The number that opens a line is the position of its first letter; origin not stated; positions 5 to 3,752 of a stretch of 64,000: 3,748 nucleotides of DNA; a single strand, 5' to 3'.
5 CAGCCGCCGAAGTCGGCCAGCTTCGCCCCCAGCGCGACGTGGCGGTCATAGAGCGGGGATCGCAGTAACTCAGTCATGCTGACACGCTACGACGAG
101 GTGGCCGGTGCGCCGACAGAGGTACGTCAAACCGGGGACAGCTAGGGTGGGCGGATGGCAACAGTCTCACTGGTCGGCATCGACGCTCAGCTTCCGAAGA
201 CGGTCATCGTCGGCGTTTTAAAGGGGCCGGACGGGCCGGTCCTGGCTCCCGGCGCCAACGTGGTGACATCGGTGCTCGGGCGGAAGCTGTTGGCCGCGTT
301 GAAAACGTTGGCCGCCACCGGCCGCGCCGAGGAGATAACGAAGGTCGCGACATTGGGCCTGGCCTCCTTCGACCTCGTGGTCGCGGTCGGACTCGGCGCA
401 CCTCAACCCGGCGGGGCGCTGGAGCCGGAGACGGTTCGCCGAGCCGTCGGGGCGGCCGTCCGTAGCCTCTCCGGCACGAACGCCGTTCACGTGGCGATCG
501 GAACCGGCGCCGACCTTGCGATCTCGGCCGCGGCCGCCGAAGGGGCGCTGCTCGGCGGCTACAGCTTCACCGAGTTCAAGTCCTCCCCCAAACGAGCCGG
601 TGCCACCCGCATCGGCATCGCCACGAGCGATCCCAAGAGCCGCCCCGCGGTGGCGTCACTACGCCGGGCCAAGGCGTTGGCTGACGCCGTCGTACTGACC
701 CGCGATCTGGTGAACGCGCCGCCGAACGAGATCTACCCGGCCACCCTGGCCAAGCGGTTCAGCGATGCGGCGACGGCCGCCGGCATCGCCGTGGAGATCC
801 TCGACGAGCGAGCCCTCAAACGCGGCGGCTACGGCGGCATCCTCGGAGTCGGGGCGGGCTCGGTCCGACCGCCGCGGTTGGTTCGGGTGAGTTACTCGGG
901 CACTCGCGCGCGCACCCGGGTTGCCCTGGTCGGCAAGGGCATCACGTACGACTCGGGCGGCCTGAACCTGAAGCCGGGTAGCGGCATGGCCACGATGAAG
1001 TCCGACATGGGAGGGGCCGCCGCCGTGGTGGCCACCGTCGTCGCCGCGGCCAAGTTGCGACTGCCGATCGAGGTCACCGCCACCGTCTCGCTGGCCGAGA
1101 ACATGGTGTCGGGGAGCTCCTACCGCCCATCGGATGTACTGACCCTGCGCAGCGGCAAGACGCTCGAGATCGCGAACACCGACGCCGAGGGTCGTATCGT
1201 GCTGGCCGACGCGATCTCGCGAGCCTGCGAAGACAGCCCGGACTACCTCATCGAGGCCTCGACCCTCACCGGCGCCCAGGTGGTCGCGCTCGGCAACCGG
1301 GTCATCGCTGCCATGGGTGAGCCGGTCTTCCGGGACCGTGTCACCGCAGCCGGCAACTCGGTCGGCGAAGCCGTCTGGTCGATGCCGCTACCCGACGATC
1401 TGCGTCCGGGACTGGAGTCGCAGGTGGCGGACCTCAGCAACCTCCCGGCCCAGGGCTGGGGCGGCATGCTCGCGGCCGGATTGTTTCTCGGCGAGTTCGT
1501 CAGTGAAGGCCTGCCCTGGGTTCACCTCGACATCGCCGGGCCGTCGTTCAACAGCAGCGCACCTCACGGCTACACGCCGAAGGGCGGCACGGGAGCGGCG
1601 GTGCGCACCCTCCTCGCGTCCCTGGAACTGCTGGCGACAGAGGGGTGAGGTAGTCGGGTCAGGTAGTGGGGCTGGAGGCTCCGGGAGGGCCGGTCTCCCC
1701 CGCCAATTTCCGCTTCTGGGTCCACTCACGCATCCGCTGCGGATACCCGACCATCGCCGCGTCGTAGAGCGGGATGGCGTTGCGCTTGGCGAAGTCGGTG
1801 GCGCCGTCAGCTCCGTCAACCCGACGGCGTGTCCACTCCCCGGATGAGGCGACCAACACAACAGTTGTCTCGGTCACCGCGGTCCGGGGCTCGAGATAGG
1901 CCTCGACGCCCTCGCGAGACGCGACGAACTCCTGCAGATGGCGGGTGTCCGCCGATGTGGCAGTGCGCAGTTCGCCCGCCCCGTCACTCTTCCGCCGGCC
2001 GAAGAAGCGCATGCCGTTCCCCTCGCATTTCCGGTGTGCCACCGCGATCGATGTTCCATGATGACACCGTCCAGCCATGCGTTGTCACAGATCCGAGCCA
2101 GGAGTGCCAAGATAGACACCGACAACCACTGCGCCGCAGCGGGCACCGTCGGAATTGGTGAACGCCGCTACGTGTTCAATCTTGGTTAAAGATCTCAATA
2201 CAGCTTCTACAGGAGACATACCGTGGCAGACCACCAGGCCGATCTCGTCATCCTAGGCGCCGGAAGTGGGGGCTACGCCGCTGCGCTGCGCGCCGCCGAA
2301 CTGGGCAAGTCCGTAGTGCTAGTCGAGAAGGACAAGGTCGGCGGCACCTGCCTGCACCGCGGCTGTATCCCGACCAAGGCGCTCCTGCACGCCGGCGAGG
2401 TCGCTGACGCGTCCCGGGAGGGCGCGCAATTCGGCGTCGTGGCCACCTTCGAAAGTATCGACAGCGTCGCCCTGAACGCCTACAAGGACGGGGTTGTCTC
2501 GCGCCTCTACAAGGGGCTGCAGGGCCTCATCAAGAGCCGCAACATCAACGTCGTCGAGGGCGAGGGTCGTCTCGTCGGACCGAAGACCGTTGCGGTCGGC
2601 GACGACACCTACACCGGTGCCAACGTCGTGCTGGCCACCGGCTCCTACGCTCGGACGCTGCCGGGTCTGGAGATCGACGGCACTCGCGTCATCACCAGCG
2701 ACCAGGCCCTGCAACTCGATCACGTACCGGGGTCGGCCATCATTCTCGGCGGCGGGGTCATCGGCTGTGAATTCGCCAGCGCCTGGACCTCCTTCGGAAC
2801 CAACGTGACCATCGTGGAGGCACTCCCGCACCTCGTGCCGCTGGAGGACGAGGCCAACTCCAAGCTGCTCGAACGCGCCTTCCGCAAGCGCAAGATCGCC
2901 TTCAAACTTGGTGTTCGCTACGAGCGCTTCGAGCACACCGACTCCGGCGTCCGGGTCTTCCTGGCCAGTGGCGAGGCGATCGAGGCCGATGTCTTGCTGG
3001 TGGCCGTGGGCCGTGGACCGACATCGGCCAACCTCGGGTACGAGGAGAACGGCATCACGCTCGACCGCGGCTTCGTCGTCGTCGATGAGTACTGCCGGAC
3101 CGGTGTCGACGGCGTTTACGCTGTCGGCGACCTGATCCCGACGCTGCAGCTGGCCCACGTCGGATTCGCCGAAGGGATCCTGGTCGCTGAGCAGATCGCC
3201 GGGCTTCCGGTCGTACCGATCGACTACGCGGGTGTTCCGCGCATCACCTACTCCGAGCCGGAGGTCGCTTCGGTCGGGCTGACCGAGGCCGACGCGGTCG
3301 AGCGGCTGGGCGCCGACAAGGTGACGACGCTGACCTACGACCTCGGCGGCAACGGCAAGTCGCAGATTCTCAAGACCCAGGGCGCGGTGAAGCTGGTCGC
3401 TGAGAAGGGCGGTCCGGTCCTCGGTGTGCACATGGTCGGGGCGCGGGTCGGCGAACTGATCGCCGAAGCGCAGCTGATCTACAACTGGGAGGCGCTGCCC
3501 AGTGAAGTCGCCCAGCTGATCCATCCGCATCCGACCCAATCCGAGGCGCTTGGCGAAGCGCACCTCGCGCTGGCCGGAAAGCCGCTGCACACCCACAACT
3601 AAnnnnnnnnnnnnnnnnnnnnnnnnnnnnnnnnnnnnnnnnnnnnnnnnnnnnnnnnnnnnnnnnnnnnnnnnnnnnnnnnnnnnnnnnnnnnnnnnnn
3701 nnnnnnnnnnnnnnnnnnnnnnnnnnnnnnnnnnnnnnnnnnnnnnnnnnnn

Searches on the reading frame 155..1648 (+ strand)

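Call 5: search_protein_families(library=pfam, proteins=[window:155-1648:+], max_evalue=0.01)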
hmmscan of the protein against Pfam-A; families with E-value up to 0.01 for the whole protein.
window:155-1648:+ (497 aa): 2 families
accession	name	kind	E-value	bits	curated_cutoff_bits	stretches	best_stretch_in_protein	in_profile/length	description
PF00883.26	Peptidase_M17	-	3.9e-111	371.7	25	1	181-486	2-309/310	Cytosol aminopeptidase family, catalytic domain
PF02789.23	Peptidase_M17_N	-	2.4e-19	69.9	23.4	1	18-144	1-128/129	Cytosol aminopeptidase family, N-terminal domain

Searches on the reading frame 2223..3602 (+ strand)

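Call 5: search_protein_families(library=pfam, proteins=[window:2223-3602:+], max_evalue=0.01)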
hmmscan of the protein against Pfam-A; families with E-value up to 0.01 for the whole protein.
window:2223-3602:+ (459 aa): 12 families
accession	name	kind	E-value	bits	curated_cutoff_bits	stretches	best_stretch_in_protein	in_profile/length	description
PF07992.20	Pyr_redox_2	-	8.8e-71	239.1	26.1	1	7-318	2-291/291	Pyridine nucleotide-disulphide oxidoreductase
PF02852.28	Pyr_redox_dim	-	6.8e-26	91.1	25.3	1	338-446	1-109/110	Pyridine nucleotide-disulphide oxidoreductase, dimerisation domain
PF00070.33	Pyr_redox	-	2.6e-19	70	22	1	172-244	2-75/82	Pyridine nucleotide-disulphide oxidoreductase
PF01134.28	GIDA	-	1.5e-10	41.1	22.1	1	7-145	1-154/391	Glucose inhibited division protein A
PF13738.12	Pyr_redox_3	-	2.9e-09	37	30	1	123-302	116-305/305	Pyridine nucleotide-disulphide oxidoreductase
PF12831.13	FAD_oxidored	-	2.3e-07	30.9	27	1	7-43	1-38/416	FAD dependent oxidoreductase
PF03486.20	HI0933_like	-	1.1e-06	28.7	50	1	7-40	2-35/244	HI0933-like protein Rossmann domain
PF00890.30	FAD_binding_2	-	4.9e-06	26.4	20.4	1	7-42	1-36/414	FAD binding domain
PF01262.27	AlaDh_PNT_C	-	5e-06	26.5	23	0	5-37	28-60/214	Alanine dehydrogenase/PNT, C-terminal domain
PF13450.12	NAD_binding_8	-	6.8e-06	26.7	21.9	1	10-43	1-35/68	NAD(P)-binding Rossmann-like domain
PF01266.30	DAO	-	2.9e-05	24.2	27.9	1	7-42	1-38/353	FAD dependent oxidoreductase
PF02254.24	TrkA_N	-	0.0032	18.2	23.8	0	9-38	2-31/116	TrkA-N domain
